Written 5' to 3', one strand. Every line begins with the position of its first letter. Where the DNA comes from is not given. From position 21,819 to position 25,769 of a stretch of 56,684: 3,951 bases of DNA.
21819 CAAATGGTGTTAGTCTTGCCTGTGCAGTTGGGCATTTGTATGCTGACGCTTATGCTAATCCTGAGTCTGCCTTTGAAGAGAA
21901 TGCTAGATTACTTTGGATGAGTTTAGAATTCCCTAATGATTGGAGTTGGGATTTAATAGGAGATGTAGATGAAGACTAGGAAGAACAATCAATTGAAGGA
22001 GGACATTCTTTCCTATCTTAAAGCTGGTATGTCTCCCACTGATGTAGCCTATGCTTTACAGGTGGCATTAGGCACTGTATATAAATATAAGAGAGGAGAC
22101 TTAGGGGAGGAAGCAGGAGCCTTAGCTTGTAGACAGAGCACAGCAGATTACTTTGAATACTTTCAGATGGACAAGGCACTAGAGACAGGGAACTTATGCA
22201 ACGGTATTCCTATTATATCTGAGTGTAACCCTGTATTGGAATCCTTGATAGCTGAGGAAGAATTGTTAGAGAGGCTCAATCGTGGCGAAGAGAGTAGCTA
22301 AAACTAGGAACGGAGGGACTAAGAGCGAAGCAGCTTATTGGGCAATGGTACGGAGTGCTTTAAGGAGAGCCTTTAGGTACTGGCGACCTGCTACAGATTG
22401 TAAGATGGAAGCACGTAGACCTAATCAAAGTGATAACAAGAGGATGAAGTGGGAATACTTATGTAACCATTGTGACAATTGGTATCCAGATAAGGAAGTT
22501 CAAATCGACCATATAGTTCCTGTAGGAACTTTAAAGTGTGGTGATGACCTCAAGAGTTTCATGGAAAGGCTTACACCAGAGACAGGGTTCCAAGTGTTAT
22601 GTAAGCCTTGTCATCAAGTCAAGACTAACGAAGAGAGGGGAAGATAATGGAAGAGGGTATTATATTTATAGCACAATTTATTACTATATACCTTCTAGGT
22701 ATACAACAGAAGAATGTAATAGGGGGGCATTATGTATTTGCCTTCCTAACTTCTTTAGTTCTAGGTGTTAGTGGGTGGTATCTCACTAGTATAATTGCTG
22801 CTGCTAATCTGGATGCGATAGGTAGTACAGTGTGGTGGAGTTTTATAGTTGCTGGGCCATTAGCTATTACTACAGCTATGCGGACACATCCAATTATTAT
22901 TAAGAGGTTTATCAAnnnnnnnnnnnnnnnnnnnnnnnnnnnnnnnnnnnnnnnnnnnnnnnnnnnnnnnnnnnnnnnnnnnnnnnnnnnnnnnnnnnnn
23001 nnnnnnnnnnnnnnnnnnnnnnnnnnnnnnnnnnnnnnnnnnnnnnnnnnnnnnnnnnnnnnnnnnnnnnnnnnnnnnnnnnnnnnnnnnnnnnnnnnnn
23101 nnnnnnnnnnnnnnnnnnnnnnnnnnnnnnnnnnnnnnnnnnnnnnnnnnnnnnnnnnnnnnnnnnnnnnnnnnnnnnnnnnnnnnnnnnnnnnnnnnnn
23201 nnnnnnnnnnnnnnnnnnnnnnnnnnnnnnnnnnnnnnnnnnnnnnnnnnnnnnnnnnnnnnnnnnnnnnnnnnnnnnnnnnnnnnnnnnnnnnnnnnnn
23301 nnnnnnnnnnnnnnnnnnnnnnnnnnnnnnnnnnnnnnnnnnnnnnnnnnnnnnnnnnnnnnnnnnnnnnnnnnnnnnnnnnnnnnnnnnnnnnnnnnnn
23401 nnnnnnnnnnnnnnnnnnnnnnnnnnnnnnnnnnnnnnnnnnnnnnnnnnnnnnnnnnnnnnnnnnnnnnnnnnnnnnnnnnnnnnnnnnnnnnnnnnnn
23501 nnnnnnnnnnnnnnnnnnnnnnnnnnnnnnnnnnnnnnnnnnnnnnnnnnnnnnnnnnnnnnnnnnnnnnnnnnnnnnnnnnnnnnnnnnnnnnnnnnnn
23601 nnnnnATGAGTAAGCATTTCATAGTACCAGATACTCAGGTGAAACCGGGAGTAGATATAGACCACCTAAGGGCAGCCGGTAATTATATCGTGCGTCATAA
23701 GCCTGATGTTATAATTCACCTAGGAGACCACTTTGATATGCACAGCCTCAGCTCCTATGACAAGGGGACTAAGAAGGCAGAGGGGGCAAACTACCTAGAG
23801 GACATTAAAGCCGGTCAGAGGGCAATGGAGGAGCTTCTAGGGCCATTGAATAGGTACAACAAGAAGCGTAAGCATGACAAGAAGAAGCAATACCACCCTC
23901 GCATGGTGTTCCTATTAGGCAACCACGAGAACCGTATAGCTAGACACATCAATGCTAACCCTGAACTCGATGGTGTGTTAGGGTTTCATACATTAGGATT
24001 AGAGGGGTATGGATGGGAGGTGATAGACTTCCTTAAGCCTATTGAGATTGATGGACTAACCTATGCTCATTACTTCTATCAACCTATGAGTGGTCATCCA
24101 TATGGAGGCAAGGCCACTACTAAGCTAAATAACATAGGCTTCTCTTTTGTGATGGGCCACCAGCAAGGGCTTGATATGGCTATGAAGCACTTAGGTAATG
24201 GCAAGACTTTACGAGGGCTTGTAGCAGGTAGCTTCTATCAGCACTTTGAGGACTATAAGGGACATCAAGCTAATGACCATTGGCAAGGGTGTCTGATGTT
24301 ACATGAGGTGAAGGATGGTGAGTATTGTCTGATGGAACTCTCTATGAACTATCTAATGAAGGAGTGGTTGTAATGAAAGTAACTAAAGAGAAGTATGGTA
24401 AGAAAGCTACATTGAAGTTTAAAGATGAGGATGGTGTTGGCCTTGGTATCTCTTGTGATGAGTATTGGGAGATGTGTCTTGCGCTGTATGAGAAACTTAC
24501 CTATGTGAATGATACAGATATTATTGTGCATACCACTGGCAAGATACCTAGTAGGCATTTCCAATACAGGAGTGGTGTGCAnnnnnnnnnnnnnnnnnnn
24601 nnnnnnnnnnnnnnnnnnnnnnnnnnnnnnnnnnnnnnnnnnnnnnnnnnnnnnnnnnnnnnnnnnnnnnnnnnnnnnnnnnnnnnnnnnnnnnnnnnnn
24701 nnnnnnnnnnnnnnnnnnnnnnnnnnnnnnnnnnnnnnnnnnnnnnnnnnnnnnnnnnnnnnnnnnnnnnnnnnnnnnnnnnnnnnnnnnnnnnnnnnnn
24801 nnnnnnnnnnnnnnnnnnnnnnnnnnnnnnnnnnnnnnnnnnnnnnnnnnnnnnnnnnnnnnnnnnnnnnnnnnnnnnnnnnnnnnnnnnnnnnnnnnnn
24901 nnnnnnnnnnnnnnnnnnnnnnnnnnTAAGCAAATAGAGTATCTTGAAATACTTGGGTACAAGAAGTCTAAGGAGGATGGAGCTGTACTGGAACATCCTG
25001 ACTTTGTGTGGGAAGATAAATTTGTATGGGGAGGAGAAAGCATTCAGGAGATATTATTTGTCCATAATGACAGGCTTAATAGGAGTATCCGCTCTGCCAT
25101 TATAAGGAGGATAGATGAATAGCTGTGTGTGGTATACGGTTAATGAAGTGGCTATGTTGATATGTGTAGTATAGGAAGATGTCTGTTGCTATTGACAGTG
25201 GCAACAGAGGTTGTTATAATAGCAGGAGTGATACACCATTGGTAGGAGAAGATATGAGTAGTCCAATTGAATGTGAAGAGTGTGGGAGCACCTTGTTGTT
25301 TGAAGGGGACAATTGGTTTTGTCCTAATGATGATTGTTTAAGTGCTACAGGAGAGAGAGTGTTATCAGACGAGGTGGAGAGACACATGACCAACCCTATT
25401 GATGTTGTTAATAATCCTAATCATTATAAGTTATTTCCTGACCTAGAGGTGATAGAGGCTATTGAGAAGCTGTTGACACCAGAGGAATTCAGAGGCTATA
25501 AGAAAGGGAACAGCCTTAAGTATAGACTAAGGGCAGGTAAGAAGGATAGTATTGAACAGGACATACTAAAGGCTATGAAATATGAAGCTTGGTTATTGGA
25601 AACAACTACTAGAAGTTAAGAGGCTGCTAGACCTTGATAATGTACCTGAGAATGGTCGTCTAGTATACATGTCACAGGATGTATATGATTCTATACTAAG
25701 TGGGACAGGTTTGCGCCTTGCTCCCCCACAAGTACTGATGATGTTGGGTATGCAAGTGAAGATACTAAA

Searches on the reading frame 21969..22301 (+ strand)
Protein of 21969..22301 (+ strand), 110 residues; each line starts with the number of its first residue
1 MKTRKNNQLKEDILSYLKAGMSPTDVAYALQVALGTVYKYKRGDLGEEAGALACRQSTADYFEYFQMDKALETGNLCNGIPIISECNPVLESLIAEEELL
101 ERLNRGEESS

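Call 49: search_protein_families(library=pfam, proteins=[window:21969-22301:+], max_evalue=0.01)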
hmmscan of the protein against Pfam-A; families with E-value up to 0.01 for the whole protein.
window:21969-22301:+ (110 aa): 1 family
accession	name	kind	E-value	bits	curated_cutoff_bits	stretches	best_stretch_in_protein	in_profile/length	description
PF02796.21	HTH_7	-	0.0019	18.7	23.8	1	17-42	18-43/45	Helix-turn-helix domain of resolvase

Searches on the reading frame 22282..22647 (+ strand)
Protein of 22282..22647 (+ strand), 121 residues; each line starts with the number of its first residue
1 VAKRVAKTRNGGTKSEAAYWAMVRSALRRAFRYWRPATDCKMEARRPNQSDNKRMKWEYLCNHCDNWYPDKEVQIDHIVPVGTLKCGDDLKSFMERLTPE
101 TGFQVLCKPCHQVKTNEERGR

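Call 50: search_protein_families(library=pfam, proteins=[window:22282-22647:+], max_evalue=0.01)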
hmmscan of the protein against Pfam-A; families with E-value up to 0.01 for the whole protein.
window:22282-22647:+ (121 aa): 1 family
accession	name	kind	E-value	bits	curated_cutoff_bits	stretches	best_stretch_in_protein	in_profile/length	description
PF14279.12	HNH_5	-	0.0002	21.7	27.5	1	61-116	1-45/56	HNH endonuclease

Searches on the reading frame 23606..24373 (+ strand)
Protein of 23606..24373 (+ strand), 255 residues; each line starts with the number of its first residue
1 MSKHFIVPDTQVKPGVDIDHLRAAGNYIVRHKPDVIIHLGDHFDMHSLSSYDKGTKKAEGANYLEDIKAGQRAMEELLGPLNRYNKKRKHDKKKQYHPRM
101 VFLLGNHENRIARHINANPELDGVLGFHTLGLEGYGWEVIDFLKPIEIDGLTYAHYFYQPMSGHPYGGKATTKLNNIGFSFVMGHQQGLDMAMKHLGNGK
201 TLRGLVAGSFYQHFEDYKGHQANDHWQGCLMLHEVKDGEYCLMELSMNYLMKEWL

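Call 50: search_protein_families(library=pfam, proteins=[window:23606-24373:+], max_evalue=0.01)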
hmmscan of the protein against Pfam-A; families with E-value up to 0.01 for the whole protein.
window:23606-24373:+ (255 aa): 1 family
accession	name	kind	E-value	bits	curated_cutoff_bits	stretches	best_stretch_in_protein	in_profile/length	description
PF00149.33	Metallophos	-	0.00014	22.8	21.5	1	19-127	16-72/191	Calcineurin-like phosphoesterase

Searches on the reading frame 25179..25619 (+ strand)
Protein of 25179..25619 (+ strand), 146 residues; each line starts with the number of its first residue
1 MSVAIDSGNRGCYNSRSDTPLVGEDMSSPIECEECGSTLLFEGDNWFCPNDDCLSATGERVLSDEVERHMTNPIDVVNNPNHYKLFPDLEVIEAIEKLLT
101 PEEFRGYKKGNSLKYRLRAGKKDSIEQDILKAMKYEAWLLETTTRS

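Call 50: search_protein_families(library=pfam, proteins=[window:25179-25619:+], max_evalue=0.01)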
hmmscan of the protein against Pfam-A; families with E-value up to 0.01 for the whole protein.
window:25179-25619:+ (146 aa): 1 family
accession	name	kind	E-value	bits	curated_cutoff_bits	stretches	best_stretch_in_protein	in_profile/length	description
PF11753.13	DUF3310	-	8.3e-17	61.4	24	1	77-135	1-58/60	Protein of unknwon function (DUF3310)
